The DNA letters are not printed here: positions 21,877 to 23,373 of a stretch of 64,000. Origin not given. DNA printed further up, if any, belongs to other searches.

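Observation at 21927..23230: AT-richer insertion between recG and rsmD carrying an orphan COG1672-type AAA+ ATPase with its own promoter and direct repeats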

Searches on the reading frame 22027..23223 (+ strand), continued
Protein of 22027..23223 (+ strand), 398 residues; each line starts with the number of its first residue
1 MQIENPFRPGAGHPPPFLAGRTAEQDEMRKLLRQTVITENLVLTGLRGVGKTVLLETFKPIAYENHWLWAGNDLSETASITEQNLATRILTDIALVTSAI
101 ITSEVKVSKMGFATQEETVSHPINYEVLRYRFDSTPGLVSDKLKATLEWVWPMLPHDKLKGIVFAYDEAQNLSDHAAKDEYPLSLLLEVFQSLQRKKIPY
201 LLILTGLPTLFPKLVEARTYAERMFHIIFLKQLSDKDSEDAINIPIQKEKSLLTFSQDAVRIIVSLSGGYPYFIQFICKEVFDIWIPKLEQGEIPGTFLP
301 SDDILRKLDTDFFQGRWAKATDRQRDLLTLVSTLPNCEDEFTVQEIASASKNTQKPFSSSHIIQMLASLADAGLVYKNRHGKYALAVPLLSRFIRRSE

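Call 42: search_protein_families(library=pfam, alignment_id=A2, max_evalue=0.00001)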
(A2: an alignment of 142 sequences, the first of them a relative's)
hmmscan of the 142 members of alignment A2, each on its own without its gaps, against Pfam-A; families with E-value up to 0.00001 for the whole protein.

A. member 1, L013:4520-5545:- (341 aa): 1 family
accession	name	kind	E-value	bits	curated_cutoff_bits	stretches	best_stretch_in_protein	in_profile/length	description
PF00579.31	tRNA-synt_1b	-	2.1e-70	237.8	21.1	1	2-282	7-280/292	tRNA synthetases class I (W and Y)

B. families by the number of members that match (of 142 scanned): 164 families (the first 25 are shown)
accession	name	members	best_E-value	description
PF01926.29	MMR_HSR1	4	1.3e-25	50S ribosome-binding GTPase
PF00350.29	Dynamin_N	3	1.4e-21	Dynamin family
PF02421.24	FeoB_N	3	3.8e-09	Ferrous iron transport protein B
PF00275.25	EPSP_synthase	2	1.7e-115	EPSP synthase (3-phosphoshikimate 1-carboxyvinyltransferase)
PF00702.32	Hydrolase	2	1.1e-29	haloacid dehalogenase-like hydrolase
PF00561.26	Abhydrolase_1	2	1.2e-28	alpha/beta hydrolase fold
PF12697.13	Abhydrolase_6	2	1.2e-25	Alpha/beta hydrolase family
PF04851.21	ResIII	2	5.5e-19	Type III restriction enzyme, res subunit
PF12146.15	Hydrolase_4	2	7.4e-13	Serine aminopeptidase, S33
PF00149.33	Metallophos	2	7.2e-11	Calcineurin-like phosphoesterase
PF10396.14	TrmE_N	2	1.1e-08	GTP-binding protein TrmE N-terminus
PF12631.12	MnmE_helical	2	2.8e-06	MnmE helical domain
PF00154.27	RecA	1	3.8e-147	recA bacterial DNA recombination protein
PF03023.19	MurJ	1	1.5e-121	Lipid II flippase MurJ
PF02965.22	Met_synt_B12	1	1e-114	Vitamin B12 dependent methionine synthase, activation domain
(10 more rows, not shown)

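Call 43: search_protein_families(library=padloc, alignment_id=A2, max_evalue=1e-10)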
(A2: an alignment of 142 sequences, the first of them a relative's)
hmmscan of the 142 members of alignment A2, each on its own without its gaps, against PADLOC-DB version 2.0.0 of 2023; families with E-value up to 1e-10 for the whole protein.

A. member 1, L013:4520-5545:- (341 aa): 0 families

B. families by the number of members that match (of 142 scanned): 149 families (the first 25 are shown)
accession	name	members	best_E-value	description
PDLC03839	LeoA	2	2e-17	-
PDLC03105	Specificity_I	1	4e-124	Type I specificity subunit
PDLC03072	Specificity_I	1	2.9e-100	Type I specificity subunit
PDLC04353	PDC-M04A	1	6.8e-95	-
PDLC01465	PrimPol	1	4e-89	"CAS-I,CAS-II,CAS-III,CAS-IV,CAS-V,CAS-VI; associated"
PDLC03073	Specificity_I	1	2.4e-87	Type I specificity subunit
PDLC03090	Specificity_I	1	4.5e-77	Type I specificity subunit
PDLC03083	Specificity_I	1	4.6e-72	Type I specificity subunit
PDLC03142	Specificity_I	1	4.6e-57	Type I specificity subunit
PDLC03147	Specificity_I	1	3.5e-49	Type I specificity subunit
PDLC03191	Specificity_I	1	3.7e-48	Type I specificity subunit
PDLC04354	PDC-M04A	1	1.1e-46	-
PDLC03162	Specificity_I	1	4.5e-46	Type I specificity subunit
PDLC03169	Specificity_I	1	5.6e-44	Type I specificity subunit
PDLC03140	Specificity_I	1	8.5e-43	Type I specificity subunit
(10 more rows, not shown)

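Call 44: get_annotated_region(hit=H26, flank=6000)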
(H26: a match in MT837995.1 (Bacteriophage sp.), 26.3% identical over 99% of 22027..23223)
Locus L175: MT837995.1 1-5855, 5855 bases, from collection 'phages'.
description: UNVERIFIED: Bacteriophage sp. clone scaffold_6359 genomic sequence.
organism: Bacteriophage sp. (NCBI taxid 38018)
taxonomy: Viruses
host: -; source: human fecal samples; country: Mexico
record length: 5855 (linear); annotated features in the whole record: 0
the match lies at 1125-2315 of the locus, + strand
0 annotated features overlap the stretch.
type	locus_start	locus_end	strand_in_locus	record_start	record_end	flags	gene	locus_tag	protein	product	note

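Call 51: search_protein_families(library=pfam, proteins=[P0186, P0210, P0258, P0132, P0139, P0150, P0179, P0187, P0224, P0252], max_evalue=0.001)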
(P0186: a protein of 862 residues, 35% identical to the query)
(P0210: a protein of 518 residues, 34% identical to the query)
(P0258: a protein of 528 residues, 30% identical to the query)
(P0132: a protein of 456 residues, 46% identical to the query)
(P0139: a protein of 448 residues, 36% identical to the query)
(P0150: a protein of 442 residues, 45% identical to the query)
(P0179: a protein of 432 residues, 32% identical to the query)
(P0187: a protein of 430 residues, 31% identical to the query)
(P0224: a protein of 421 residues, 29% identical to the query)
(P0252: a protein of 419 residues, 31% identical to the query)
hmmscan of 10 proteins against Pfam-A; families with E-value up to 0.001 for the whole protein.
P0186 (862 aa): 8 families
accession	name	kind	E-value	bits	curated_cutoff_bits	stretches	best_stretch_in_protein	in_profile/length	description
PF13191.12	AAA_16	-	1.3e-19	71.8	32.6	2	497-629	2-153/167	AAA ATPase domain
PF13401.12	AAA_22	-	1.7e-13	51.4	27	1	517-647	7-121/130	AAA domain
PF01637.24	ATPase_2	-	3.5e-10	40.5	33.2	1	497-690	1-197/225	ATPase domain predominantly from Archaea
PF20703.3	nSTAND1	-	2.3e-07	31.2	27.1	1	492-703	11-215/379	Novel STAND NTPase 1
PF25201.1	nSTAND6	-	9.1e-07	29.4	27.7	0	499-575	3-79/148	Novel STAND NTPase 6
PF13173.12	AAA_14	-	5.3e-06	26.9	27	0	52-92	7-48/129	AAA domain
PF07693.20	KAP_NTPase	-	9.5e-05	22.2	20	0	608-647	151-189/293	KAP family P-loop domain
PF00004.35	AAA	-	0.00014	22.7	21.2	0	519-654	2-114/131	ATPase family associated with various cellular activities (AAA)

P0210 (518 aa): 4 families
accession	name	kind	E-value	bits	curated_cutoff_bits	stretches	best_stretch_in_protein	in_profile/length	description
PF13191.12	AAA_16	-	4e-09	37.6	32.6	1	17-203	2-167/167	AAA ATPase domain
PF13401.12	AAA_22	-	1.1e-06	29.4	27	1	43-210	10-126/130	AAA domain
PF01637.24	ATPase_2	-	0.00049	20.4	33.2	1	43-271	25-221/225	ATPase domain predominantly from Archaea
PF14516.12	AAA_35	-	0.00098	18.5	27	0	39-112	32-102/331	AAA-like domain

P0258 (528 aa): 5 families
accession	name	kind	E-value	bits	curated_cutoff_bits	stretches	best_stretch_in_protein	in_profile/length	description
PF13191.12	AAA_16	-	1.5e-09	39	32.6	1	148-314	2-151/167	AAA ATPase domain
PF01637.24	ATPase_2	-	1.9e-05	25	33.2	1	168-407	18-222/225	ATPase domain predominantly from Archaea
PF01022.26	HTH_5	-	2.7e-05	24.4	22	1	455-500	4-46/47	Bacterial regulatory protein, arsR family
PF20703.3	nSTAND1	-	4.2e-05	23.8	27.1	1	171-442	34-263/379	Novel STAND NTPase 1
PF01047.28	MarR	-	0.0007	19.9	24.6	0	469-504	17-52/59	MarR family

P0132 (456 aa): 3 families
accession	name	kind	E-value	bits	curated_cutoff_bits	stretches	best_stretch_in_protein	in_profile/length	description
PF13191.12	AAA_16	-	2.7e-10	41.4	32.6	1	31-184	2-143/167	AAA ATPase domain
PF01637.24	ATPase_2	-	1.7e-05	25.2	33.2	1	52-288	21-222/225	ATPase domain predominantly from Archaea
PF13401.12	AAA_22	-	0.00082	20.1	27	0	53-187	7-97/130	AAA domain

P0139 (448 aa): 2 families
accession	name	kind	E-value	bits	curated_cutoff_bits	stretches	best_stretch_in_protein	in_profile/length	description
PF13191.12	AAA_16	-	2.4e-09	38.4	32.6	1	23-181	3-144/167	AAA ATPase domain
PF13401.12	AAA_22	-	0.0001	23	27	1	43-216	6-121/130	AAA domain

P0150 (442 aa): 2 families
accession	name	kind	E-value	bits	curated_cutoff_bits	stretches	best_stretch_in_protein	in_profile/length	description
PF13191.12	AAA_16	-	8.1e-11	43.1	32.6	1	22-186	2-150/167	AAA ATPase domain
PF13401.12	AAA_22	-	0.00017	22.3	27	1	45-220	8-127/130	AAA domain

P0179 (432 aa): 3 families
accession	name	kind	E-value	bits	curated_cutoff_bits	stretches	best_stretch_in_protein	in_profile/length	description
PF13191.12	AAA_16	-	1.2e-09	39.4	32.6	1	22-184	2-147/167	AAA ATPase domain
PF01637.24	ATPase_2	-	7.7e-05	23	33.2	1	24-287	3-223/225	ATPase domain predominantly from Archaea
PF13401.12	AAA_22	-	0.00043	21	27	0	44-185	7-99/130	AAA domain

P0187 (430 aa): 2 families
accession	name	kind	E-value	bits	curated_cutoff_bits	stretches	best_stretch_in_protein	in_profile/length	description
PF13191.12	AAA_16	-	9.5e-08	33.1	32.6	1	22-158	2-124/167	AAA ATPase domain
PF13401.12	AAA_22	-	1.6e-05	25.7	27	1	44-199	7-110/130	AAA domain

P0224 (421 aa): 3 families
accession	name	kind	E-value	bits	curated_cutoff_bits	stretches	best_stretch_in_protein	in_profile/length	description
PF13191.12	AAA_16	-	2.1e-09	38.5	32.6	1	20-177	2-144/167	AAA ATPase domain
PF01637.24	ATPase_2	-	4.1e-05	23.9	33.2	1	20-230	1-173/225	ATPase domain predominantly from Archaea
PF13401.12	AAA_22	-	0.00048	20.9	27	0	43-195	8-108/130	AAA domain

P0252 (419 aa): 3 families
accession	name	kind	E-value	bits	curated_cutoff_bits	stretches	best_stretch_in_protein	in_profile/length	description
PF13191.12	AAA_16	-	2.3e-15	57.9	32.6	1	19-182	2-150/167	AAA ATPase domain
PF13401.12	AAA_22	-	2.2e-05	25.2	27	1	43-215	8-127/130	AAA domain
PF25201.1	nSTAND6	-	0.00029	21.3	27.7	0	21-88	3-66/148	Novel STAND NTPase 6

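Call 55: find_related_loci(query=A1, collection=viral_contigs, flank=8000)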
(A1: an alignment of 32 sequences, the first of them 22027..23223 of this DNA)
Query A1 (398 aa) in viral_contigs; peptide patterns used: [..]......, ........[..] (x = any residue, [..] = any of these).
52 stretches matched a pattern; 20 encode a relative of the query (tblastn E <= 1e-3); 19 distinct loci.
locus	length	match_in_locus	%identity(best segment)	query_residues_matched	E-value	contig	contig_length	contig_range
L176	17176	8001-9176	59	4-396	2e-163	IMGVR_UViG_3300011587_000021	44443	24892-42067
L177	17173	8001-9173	58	5-396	7e-159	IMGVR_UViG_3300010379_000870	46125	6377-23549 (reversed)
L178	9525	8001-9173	58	5-396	4e-158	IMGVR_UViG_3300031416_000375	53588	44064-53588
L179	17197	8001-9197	59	1-398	9e-154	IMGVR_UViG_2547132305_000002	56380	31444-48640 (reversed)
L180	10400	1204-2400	58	1-398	2e-153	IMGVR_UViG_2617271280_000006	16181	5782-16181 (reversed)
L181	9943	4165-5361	58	1-398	2e-153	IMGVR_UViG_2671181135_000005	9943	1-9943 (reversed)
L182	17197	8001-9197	58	1-398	2e-153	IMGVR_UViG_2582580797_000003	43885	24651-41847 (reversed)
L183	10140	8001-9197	58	1-398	2e-153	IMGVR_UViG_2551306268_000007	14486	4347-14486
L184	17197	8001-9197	58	1-398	2e-153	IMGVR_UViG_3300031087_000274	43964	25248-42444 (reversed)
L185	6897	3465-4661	58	1-398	1e-153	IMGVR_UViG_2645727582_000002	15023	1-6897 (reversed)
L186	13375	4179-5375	58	1-398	2e-153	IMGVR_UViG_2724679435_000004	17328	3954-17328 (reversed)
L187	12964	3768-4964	58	1-398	2e-153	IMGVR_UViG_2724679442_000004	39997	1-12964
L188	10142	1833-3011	54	5-396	1e-145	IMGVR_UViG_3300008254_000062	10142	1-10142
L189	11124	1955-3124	54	1-396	2e-145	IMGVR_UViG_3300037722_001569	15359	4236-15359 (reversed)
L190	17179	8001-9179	54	5-396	1e-145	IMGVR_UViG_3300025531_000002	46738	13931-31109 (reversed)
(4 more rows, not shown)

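Call 56: find_encoding_contigs(protein=P0125, flank=3000, max_places=3)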
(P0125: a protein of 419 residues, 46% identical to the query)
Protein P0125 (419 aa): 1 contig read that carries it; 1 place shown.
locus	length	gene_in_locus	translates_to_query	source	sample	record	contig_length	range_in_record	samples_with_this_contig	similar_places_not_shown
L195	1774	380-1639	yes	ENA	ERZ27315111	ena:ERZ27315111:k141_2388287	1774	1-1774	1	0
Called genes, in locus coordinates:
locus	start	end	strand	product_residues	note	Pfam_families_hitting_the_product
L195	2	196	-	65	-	?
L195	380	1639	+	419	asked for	PF13191:AAA_16 (weak)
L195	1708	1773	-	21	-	?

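Call 57: find_encoding_contigs(protein=P0138, flank=3000, max_places=3)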
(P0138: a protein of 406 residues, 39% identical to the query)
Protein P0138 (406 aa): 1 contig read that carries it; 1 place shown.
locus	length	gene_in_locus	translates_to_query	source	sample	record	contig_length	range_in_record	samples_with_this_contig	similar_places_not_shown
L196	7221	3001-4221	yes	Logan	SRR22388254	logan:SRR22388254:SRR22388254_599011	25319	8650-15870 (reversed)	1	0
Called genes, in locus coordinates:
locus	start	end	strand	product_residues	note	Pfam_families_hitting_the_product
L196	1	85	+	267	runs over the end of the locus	PF01351:RNase_HII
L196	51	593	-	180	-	-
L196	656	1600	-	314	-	-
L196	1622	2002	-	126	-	PF00584:SecE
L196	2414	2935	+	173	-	-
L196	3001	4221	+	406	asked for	-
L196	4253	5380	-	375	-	PF02353:CMAS, PF13489:Methyltransf_23, PF08241:Methyltransf_11, PF08242:Methyltransf_12, PF13649:Methyltransf_25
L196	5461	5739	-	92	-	-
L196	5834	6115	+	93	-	-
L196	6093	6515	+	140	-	PF01850:PIN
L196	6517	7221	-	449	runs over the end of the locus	PF10412:TrwB_AAD_bind, PF02534:T4SS-DNA_transf (weak), PF12696:TraG-D_C (weak)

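Call 60: list_cluster_members(proteins=[L180:1204-2400:+, L179:8001-9197:+, L050:5989-7191:+])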
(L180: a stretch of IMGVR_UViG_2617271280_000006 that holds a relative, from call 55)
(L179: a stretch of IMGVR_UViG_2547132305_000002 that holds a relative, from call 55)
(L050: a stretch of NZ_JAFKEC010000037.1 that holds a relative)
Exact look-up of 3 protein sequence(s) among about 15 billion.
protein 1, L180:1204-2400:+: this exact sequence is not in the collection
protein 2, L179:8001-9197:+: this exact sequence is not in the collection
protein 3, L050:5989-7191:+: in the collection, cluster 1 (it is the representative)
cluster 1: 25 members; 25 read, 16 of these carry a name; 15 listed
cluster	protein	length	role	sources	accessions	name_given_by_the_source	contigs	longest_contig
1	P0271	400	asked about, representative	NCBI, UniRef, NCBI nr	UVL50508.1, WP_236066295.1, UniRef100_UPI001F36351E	ATP-binding protein [Pseudomonas sp. B21-036] | ATP-binding protein n=1 Tax=Pseudomonas TaxID=286 RepID=UPI001F36351E | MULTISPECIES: ATP-binding protein [Pseudomonas]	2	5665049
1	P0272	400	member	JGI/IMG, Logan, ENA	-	hypothetical protein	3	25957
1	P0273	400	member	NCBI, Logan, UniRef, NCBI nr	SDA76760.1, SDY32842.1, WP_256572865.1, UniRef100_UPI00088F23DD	hypothetical protein SAMN03159443_02905 [Pseudomonas sp. NFACC15-1] | ATP-binding protein n=1 Tax=unclassified Pseudomonas TaxID=196821 RepID=UPI00088F23DD | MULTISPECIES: ATP-binding protein [unclassified Pseudomonas]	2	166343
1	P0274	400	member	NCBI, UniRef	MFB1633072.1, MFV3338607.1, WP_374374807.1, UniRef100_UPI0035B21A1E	ATP-binding protein [Pseudomonas sp. AP-1] | ATP-binding protein n=1 Tax=unclassified Pseudomonas TaxID=196821 RepID=UPI0035B21A1E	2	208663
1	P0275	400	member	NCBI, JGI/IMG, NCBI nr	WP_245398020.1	ATP-binding protein [Pseudomonas germanica] | hypothetical protein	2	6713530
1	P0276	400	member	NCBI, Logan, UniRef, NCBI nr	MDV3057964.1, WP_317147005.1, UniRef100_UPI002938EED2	ATP-binding protein [Pseudomonas paracarnis] | ATP-binding protein n=2 Tax=Pseudomonas TaxID=286 RepID=UPI002938EED2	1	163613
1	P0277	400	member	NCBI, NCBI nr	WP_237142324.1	ATP-binding protein [Pseudomonas gregormendelii]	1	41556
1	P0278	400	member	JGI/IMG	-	hypothetical protein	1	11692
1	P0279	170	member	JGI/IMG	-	hypothetical protein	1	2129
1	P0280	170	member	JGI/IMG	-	hypothetical protein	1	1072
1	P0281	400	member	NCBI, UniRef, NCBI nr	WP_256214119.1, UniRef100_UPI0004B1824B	ATP-binding protein [Pseudomonas sp. URIL14HWK12:I6] | ATP-binding protein n=1 Tax=Pseudomonas sp. URIL14HWK12:I6 TaxID=1283293 ...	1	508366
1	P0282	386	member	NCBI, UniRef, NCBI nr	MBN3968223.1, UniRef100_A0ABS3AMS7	ATP-binding protein [Pseudomonas gregormendelii] | ATP-binding protein n=2 Tax=Pseudomonas gregormendelii TaxID=1628277 ...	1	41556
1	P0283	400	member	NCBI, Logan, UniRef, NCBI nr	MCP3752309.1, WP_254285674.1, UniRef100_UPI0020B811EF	ATP-binding protein [Pseudomonas sp. SBB6] | AAA family ATPase n=1 Tax=Pseudomonas sp. SBB6 TaxID=2962032 RepID=UPI0020B811EF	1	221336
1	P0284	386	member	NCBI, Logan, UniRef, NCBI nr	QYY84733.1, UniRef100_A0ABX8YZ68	ATP-binding protein [Pseudomonas germanica] | ATP-binding protein n=2 Tax=Pseudomonas germanica TaxID=2815720 RepID=A0ABX8YZ68_9PSED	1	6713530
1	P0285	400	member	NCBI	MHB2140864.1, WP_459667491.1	ATP-binding protein [Pseudomonas monsensis]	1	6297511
